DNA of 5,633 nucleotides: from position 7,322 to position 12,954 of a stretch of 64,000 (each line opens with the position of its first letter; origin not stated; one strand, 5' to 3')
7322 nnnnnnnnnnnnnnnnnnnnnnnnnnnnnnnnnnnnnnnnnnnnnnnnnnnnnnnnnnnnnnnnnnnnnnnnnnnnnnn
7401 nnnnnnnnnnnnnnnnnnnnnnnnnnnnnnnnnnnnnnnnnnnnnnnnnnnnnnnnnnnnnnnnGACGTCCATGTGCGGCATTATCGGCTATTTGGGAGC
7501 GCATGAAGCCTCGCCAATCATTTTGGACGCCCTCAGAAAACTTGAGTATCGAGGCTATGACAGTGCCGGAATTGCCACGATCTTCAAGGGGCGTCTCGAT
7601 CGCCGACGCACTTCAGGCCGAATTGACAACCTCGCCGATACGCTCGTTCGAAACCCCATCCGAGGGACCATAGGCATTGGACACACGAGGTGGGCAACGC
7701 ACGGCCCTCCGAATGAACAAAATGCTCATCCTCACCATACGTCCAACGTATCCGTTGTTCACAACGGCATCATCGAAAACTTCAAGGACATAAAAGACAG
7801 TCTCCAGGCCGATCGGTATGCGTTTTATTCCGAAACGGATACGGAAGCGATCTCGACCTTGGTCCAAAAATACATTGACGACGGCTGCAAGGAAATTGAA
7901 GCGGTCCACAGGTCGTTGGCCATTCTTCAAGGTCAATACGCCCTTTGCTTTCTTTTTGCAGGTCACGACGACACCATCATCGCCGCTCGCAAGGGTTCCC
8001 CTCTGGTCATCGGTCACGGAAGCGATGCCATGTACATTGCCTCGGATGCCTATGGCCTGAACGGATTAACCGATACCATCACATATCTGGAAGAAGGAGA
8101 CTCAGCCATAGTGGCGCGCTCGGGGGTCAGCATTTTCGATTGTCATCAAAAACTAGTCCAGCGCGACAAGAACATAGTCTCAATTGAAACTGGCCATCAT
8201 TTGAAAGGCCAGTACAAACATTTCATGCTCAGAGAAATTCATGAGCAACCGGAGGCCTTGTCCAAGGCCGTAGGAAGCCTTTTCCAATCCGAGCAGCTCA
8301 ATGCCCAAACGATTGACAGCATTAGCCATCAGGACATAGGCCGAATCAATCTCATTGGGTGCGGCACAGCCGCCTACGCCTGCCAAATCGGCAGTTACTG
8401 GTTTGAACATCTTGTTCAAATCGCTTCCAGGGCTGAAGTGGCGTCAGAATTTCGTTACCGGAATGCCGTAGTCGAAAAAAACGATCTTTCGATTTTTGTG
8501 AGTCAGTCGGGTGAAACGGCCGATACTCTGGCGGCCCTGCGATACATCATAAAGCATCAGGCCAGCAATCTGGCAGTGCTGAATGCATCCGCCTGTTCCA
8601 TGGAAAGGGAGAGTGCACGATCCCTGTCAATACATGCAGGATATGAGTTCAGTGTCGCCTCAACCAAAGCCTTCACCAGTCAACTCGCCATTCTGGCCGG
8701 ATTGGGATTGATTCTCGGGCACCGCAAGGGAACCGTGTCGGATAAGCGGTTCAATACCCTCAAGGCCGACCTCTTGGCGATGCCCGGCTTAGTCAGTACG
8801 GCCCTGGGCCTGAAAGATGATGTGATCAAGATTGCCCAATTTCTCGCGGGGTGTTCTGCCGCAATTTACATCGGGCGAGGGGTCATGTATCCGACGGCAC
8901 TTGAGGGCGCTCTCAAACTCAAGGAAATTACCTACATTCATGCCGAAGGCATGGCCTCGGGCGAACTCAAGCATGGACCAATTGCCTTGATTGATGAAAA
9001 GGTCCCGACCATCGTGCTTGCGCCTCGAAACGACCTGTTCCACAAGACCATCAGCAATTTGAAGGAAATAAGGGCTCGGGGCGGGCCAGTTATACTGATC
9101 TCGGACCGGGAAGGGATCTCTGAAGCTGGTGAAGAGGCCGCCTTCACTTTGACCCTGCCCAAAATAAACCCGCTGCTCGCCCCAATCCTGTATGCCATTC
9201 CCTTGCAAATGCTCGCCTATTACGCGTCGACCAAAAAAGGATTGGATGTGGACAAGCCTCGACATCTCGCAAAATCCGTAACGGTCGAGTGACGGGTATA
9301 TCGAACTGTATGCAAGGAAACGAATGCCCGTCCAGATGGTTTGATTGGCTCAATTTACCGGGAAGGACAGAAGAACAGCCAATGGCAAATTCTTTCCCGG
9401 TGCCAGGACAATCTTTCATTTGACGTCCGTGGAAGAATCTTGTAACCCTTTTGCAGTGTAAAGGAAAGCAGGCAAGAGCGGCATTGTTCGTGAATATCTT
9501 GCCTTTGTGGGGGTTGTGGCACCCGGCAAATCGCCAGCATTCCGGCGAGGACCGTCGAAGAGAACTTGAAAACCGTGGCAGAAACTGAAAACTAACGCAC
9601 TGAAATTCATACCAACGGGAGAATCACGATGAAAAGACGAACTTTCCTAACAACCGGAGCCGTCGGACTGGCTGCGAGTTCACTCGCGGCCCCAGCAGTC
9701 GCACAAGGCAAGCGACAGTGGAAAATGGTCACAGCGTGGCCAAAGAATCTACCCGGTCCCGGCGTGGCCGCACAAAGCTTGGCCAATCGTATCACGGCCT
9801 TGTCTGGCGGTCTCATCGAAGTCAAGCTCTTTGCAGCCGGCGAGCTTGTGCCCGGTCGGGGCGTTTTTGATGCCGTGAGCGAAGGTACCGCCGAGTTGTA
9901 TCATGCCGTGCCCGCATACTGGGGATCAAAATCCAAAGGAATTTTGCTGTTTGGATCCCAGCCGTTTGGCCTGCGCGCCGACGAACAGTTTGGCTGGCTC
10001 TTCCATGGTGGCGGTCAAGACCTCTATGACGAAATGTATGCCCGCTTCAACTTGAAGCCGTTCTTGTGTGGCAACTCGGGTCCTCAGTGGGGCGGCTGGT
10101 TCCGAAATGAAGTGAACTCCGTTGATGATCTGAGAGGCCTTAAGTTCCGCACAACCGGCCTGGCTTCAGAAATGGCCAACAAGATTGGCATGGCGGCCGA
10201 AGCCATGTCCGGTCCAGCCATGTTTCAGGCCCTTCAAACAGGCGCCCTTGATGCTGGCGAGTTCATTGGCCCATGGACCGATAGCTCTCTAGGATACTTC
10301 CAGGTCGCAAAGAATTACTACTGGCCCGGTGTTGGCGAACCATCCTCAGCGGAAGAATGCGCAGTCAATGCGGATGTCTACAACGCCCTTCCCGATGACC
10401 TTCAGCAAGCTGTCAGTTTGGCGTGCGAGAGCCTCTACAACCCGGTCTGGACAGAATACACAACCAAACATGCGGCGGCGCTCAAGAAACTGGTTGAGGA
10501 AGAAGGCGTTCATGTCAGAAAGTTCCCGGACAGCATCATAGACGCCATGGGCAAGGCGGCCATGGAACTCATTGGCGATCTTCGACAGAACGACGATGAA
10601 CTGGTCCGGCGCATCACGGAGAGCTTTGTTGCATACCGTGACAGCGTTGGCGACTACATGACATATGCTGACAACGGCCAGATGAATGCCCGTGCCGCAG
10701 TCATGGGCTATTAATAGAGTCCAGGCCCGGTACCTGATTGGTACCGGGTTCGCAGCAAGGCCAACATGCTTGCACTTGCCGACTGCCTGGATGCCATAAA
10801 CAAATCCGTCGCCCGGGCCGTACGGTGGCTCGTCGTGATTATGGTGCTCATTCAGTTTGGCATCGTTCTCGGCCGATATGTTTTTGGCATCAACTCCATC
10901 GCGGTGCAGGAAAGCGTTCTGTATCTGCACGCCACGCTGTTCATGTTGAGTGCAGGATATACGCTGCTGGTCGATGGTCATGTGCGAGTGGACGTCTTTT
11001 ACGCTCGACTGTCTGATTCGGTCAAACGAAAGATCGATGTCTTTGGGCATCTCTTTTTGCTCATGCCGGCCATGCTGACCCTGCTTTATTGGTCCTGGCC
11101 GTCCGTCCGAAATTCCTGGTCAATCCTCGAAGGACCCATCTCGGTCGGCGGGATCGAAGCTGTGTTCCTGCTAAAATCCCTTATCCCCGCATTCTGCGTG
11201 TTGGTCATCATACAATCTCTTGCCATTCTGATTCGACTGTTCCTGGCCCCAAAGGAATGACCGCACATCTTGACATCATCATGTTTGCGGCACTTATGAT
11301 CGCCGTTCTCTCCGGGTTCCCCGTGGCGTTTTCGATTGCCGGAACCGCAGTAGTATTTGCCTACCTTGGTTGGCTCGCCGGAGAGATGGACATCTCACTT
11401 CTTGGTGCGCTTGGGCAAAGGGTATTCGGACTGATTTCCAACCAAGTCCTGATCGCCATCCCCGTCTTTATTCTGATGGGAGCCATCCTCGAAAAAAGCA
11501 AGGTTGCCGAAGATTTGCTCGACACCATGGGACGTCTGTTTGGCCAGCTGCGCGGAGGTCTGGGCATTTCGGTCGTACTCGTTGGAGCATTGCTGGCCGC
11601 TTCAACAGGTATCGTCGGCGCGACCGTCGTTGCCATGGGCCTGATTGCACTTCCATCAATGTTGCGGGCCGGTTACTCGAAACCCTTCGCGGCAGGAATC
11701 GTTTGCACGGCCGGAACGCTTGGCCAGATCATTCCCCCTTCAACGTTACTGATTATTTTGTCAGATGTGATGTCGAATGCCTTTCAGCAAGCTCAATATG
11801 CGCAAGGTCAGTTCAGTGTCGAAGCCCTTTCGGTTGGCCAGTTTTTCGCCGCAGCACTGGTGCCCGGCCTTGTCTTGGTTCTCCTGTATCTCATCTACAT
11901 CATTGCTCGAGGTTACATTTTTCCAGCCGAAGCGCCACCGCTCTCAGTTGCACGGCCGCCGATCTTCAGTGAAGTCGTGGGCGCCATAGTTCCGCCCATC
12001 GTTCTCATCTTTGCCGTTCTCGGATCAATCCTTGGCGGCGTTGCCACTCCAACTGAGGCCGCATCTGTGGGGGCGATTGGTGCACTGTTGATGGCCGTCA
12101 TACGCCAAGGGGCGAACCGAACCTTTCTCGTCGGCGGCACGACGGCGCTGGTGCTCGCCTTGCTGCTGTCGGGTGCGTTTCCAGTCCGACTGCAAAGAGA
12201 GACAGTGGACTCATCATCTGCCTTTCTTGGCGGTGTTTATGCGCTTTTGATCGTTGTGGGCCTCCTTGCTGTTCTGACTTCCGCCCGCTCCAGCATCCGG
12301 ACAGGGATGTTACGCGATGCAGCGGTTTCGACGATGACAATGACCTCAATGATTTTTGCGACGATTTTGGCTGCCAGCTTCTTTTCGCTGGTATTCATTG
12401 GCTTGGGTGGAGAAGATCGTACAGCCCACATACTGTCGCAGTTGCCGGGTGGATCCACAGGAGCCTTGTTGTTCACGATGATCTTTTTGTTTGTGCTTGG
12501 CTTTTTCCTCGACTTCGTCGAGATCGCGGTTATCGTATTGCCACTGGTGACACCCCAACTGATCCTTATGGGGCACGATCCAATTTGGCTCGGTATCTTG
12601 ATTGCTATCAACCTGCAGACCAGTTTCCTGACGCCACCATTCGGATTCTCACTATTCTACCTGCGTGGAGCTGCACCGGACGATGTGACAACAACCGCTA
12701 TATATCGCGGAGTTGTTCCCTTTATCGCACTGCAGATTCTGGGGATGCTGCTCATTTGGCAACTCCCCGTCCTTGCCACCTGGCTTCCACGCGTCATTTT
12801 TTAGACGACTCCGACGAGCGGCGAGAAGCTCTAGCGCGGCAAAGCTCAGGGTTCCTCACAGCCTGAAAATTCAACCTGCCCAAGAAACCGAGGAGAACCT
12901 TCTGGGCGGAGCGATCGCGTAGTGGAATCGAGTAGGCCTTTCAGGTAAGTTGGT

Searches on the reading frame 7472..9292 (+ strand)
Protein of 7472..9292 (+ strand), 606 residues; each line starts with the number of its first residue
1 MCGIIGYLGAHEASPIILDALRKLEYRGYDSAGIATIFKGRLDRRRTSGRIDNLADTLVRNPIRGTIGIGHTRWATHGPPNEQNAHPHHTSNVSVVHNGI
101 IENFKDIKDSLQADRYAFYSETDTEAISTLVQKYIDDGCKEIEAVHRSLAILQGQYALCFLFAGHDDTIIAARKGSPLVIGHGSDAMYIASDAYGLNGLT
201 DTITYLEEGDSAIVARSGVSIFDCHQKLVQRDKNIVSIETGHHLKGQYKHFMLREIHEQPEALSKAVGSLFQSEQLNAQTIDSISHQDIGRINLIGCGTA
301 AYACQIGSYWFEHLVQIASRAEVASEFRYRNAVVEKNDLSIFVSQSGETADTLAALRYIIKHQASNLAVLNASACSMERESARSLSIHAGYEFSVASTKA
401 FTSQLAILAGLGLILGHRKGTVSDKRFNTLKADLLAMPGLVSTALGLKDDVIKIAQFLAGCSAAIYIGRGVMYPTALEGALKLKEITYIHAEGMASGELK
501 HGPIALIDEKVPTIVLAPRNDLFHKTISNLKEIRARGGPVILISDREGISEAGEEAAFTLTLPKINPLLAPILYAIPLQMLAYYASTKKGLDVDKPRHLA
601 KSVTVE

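Call 33: search_protein_families(library=pfam, proteins=[window:7472-9292:+], max_evalue=0.00001)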
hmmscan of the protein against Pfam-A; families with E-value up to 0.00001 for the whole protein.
window:7472-9292:+ (606 aa): 3 families
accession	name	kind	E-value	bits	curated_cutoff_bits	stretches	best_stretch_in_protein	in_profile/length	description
PF01380.27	SIS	-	1.6e-41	141.6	25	2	290-408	6-125/131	SIS domain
PF13522.11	GATase_6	-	2.1e-15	57.4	27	1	64-191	9-129/130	Glutamine amidotransferase domain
PF13537.11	GATase_7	-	2.6e-11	44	25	1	85-193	13-118/123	Glutamine amidotransferase domain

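Call 34: find_related_loci(query=window:7472-9292:+, collection=genome_contigs, flank=300)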
Query window:7472-9292:+ (606 aa) in genome_contigs; peptide patterns used: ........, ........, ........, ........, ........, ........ (x = any residue, [..] = any of these).
349 stretches matched a pattern; 272 encode a relative of the query (tblastn E <= 1e-3); the best 80 are kept; 80 distinct loci.
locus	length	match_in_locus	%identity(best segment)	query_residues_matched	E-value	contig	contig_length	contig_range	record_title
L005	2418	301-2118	70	1-606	0e+0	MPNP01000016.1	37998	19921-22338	MAG: Rhodobacteraceae bacterium bin131 NODE_1722_length_37998_cov_20.8072_ID_3443, whole genome shotgun sequence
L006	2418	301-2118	51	1-606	0e+0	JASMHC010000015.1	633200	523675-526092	MAG: Paracoccaceae bacterium isolate ETNP7_MAG_63 c_000001869082, whole genome shotgun sequence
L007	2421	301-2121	50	1-606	0e+0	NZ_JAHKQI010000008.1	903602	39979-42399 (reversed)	Lentibacter algarum strain B3M08 B3M08_B3M08_contig_4, whole genome shotgun sequence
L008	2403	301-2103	52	1-606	0e+0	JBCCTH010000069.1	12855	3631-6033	MAG: Pseudomonadota bacterium isolate P01_D01_bin.76 k141_1291444_length_12855_cov_16.1936, whole genome shotgun sequenc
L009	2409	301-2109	51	1-606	0e+0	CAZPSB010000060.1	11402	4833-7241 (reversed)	MAG TPA_asm: uncultured Jannaschia sp. isolate binchicken_co405_314 genome assembly, contig: NODE_8585_length_11402_cov_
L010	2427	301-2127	48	1-606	0e+0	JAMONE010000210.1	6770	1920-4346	MAG: Micavibrio sp. isolate 4281-140_metabat2_scaf2bin.024 4281-140_scaffold_5873_c1, whole genome shotgun sequence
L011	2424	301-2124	49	1-606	0e+0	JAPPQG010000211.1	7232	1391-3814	MAG: Alphaproteobacteria bacterium isolate STY4_bin_10 NODE_3326_length_7232_cov_9.4885, whole genome shotgun sequence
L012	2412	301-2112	49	1-606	0e+0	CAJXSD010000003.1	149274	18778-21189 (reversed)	MAG TPA_asm: uncultured Rhodobacteraceae bacterium isolate SRR4030076_bin.62_MetaBAT_v2.12.1_MAG genome assembly, contig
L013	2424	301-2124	48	1-606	0e+0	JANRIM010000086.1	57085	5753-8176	MAG: Hyphomonadaceae bacterium isolate bins.513 k141_5267543, whole genome shotgun sequence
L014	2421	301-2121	49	1-606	0e+0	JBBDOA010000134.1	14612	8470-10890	MAG: Rhodospirillales bacterium isolate LejiaB_58_10 Lejia_B_5197_length_14612_cov_7, whole genome shotgun sequence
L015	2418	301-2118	49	1-606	0e+0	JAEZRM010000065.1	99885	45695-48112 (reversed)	MAG: Proteobacteria bacterium isolate OH_PBB_13 k127_2002582, whole genome shotgun sequence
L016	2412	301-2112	49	1-606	0e+0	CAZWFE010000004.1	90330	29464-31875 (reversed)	MAG TPA_asm: uncultured Phaeobacter sp. isolate SRP134809_co1_18 genome assembly, contig: NODE_357_length_90330_cov_36.2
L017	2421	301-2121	48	1-606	0e+0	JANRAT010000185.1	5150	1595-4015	MAG: Rhodospirillales bacterium isolate MAG_198 P22051_108_S30_metaspades_32701_5150_cov_4, whole genome shotgun sequenc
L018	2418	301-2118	49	1-606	0e+0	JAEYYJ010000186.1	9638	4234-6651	MAG: Proteobacteria bacterium isolate OH_CBlB_42 k127_887412, whole genome shotgun sequence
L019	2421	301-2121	47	1-606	0e+0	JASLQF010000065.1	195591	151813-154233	MAG: Rhodospirillales bacterium isolate Arabian11_MAG_77 c_000002475278, whole genome shotgun sequence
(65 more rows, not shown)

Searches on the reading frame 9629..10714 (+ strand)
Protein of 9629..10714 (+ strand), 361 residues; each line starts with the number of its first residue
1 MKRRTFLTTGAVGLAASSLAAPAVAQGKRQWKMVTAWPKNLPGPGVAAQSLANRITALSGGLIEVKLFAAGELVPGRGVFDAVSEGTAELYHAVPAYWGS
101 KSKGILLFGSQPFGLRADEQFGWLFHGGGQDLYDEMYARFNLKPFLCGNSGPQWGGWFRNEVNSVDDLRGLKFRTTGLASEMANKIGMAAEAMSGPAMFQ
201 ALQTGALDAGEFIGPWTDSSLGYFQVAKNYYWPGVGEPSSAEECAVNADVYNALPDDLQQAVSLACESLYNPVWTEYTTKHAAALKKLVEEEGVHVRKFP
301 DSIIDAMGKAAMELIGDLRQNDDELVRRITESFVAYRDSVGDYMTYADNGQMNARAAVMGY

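Call 33: search_protein_families(library=pfam, proteins=[window:9629-10714:+], max_evalue=0.00001)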
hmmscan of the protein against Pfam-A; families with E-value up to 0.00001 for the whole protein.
window:9629-10714:+ (361 aa): 1 family
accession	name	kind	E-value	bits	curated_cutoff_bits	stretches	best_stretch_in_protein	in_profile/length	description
PF03480.18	DctP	-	1.1e-41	143.5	23.4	1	47-315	14-279/286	Bacterial extracellular solute-binding protein, family 7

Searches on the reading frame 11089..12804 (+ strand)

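Call 33: search_protein_families(library=pfam, proteins=[window:11089-12804:+], max_evalue=0.00001)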
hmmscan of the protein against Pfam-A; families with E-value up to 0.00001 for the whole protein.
window:11089-12804:+ (571 aa): 1 family
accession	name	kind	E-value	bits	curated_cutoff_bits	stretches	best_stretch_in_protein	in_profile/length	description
PF06808.19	DctM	-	1.6e-70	238.5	23.8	2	67-341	2-254/413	Tripartite ATP-independent periplasmic transporter, DctM component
